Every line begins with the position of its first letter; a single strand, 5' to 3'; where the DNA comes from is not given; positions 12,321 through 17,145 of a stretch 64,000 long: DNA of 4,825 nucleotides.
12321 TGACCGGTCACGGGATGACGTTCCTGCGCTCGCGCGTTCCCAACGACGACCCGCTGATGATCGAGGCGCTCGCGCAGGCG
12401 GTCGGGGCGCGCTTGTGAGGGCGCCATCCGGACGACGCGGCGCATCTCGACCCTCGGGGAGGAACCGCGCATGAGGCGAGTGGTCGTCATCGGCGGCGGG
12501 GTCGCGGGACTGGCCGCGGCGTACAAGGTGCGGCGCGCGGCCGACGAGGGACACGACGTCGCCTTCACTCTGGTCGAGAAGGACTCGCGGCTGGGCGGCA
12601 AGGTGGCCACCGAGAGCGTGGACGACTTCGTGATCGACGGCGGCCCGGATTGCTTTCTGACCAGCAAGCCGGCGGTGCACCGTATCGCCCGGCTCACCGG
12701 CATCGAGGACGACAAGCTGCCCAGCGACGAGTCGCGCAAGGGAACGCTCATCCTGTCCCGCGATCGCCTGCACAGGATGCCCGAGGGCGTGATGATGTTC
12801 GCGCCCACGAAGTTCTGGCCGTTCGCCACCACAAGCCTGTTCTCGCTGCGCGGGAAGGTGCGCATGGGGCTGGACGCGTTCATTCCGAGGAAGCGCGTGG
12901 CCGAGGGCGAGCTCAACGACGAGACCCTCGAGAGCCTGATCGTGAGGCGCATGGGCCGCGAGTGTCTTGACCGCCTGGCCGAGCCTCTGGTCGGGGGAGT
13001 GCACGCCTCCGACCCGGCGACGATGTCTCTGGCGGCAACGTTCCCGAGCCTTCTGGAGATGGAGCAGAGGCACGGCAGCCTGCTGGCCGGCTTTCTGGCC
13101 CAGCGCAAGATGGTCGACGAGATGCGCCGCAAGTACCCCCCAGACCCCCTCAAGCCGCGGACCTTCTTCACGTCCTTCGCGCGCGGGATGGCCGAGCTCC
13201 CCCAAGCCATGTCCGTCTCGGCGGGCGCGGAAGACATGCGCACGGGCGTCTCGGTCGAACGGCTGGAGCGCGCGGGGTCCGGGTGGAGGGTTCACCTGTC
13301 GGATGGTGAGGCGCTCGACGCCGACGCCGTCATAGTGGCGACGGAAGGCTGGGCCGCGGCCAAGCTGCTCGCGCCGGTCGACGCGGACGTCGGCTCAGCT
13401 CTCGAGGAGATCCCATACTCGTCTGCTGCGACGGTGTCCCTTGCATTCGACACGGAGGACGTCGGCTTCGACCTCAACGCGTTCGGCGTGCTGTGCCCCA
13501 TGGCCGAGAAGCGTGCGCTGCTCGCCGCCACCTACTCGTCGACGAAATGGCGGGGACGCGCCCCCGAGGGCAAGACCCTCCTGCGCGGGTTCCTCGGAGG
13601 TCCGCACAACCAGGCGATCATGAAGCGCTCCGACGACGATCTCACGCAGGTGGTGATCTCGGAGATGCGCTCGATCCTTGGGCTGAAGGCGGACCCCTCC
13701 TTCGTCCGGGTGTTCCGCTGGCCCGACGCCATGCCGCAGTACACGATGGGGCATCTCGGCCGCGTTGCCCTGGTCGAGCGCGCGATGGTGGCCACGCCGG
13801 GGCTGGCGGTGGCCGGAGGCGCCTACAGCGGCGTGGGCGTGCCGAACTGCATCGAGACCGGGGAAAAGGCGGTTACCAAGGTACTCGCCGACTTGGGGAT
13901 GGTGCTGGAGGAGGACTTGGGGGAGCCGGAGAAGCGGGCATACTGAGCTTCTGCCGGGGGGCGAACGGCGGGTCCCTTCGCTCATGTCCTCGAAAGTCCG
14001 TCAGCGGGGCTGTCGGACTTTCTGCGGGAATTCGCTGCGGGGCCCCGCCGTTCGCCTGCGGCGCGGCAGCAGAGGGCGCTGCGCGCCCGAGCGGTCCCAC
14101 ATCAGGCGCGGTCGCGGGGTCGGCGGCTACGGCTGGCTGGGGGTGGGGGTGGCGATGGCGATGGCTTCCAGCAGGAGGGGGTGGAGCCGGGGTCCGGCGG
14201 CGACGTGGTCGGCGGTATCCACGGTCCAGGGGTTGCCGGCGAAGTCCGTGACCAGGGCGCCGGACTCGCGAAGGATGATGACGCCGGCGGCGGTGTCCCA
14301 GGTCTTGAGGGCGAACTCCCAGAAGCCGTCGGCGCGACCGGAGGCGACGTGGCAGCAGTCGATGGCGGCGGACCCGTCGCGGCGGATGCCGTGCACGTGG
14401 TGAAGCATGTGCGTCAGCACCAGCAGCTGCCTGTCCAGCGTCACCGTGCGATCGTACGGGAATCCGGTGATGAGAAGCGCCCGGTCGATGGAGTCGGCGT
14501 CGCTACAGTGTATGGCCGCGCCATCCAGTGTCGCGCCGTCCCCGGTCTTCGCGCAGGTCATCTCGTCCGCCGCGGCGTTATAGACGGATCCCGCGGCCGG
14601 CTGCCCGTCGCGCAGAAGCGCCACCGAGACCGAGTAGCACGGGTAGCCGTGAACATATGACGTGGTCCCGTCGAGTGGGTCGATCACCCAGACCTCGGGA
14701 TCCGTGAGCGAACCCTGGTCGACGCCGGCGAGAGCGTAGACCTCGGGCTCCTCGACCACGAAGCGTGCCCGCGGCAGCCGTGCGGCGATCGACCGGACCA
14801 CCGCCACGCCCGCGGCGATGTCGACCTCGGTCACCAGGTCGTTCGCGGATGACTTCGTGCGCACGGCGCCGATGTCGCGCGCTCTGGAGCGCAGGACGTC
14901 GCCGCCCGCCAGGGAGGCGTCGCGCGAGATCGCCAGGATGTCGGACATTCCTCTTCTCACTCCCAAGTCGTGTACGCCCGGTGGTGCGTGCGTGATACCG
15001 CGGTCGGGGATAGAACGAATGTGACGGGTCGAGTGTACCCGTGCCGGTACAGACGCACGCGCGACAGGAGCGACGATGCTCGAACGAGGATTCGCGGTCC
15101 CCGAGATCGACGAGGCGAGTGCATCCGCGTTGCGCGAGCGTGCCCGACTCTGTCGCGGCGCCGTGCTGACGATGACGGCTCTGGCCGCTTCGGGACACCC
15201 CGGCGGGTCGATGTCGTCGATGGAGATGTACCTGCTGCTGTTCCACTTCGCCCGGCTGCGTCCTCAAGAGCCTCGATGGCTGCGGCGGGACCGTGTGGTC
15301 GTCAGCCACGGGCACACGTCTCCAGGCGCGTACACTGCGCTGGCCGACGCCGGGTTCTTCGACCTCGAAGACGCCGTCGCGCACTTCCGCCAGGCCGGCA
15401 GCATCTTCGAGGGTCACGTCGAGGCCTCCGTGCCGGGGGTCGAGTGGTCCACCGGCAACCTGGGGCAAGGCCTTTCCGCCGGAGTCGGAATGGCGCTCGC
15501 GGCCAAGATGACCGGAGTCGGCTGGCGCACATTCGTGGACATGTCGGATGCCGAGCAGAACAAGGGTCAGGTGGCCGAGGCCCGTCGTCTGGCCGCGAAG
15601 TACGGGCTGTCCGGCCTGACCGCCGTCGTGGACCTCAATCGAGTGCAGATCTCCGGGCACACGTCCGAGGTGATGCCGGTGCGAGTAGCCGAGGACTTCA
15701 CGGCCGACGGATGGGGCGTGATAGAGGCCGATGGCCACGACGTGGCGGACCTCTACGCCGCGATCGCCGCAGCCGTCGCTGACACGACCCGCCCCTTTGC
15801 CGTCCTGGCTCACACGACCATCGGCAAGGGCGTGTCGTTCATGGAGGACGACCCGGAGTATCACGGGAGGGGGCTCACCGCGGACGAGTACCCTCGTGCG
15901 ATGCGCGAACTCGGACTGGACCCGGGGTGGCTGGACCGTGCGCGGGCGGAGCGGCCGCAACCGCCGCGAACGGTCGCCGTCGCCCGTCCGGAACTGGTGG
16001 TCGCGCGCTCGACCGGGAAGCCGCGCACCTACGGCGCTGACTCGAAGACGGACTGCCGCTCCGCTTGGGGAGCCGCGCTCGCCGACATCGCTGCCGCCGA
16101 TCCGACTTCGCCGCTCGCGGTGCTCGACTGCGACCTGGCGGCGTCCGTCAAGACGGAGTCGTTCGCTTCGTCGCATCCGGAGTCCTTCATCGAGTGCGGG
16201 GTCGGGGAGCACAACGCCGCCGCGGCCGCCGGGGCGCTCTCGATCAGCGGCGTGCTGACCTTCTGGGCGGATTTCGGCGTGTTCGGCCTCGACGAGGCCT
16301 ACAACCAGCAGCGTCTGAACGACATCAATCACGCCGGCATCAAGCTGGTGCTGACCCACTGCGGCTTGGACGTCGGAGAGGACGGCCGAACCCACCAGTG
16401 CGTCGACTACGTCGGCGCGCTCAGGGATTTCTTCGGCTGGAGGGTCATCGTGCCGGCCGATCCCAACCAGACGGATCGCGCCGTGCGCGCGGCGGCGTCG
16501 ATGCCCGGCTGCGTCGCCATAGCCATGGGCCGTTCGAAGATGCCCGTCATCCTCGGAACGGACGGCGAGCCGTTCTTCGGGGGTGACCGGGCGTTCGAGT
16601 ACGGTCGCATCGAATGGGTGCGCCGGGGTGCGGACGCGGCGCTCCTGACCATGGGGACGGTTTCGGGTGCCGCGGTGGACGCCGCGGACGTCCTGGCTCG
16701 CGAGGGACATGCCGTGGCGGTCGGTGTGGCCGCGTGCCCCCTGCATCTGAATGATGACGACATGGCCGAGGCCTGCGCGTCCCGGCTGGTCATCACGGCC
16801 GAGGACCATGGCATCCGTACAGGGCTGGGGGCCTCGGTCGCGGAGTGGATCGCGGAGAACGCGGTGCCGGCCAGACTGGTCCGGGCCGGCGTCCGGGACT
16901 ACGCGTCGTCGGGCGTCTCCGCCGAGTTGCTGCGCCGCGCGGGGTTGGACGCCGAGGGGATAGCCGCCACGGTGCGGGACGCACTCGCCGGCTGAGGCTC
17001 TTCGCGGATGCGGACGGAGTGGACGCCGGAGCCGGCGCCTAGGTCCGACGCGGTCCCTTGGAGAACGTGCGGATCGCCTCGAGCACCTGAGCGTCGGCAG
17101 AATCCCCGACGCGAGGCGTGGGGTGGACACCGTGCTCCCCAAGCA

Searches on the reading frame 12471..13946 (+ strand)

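Call 33: search_protein_families(library=pfam, proteins=[window:12471-13946:+], max_evalue=0.001)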
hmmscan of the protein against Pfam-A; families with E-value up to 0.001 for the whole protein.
window:12471-13946:+ (491 aa): 8 families
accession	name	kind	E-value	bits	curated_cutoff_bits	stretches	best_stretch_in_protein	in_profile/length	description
PF01593.30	Amino_oxidase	-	1.6e-59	202.8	19.8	1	11-472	1-443/443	Flavin containing amine oxidoreductase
PF13450.12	NAD_binding_8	-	3e-13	50.3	21.9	1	6-72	1-64/68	NAD(P)-binding Rossmann-like domain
PF01266.30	DAO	-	1.8e-10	41.4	27.9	2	3-43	1-37/353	FAD dependent oxidoreductase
PF13454.12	NAD_binding_9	-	4.8e-09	36.8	21.8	1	166-291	30-152/155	FAD-NAD(P)-binding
PF07992.20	Pyr_redox_2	-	1.7e-07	31.4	26.1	1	3-36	2-30/291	Pyridine nucleotide-disulphide oxidoreductase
PF03486.20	HI0933_like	-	1.6e-05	25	50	0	3-46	2-40/244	HI0933-like protein Rossmann domain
PF12831.13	FAD_oxidored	-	3e-05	23.9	27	1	4-51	2-44/416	FAD dependent oxidoreductase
PF00890.30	FAD_binding_2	-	0.00042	20.1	20.4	1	4-44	2-37/414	FAD binding domain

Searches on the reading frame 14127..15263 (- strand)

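Call 6: search_protein_families(library=pfam, proteins=[window:14127-15263:-], max_evalue=0.001)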
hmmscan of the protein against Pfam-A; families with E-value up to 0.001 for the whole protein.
window:14127-15263:- (378 aa): 1 family
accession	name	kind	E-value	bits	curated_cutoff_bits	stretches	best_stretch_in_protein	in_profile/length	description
PF00459.30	Inositol_P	-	8.3e-60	203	27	1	108-368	4-266/271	Inositol monophosphatase family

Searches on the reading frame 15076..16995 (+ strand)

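Call 6: search_protein_families(library=pfam, proteins=[window:15076-16995:+], max_evalue=0.001)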
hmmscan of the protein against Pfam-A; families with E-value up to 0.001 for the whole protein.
window:15076-16995:+ (639 aa): 4 families
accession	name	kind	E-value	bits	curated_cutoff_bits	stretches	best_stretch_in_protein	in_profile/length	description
PF00456.26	Transketolase_N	-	4.8e-47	161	22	1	34-283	17-279/334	Transketolase, thiamine diphosphate binding domain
PF02779.29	Transket_pyr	-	2.9e-25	89.3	27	1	325-489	3-172/174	Transketolase, pyrimidine binding domain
PF02780.25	Transketolase_C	-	5.3e-13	49.4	25.9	1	510-629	1-124/124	Transketolase, C-terminal domain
PF00676.26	E1_dh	-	0.00044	19.8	22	1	127-235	101-209/300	Dehydrogenase E1 component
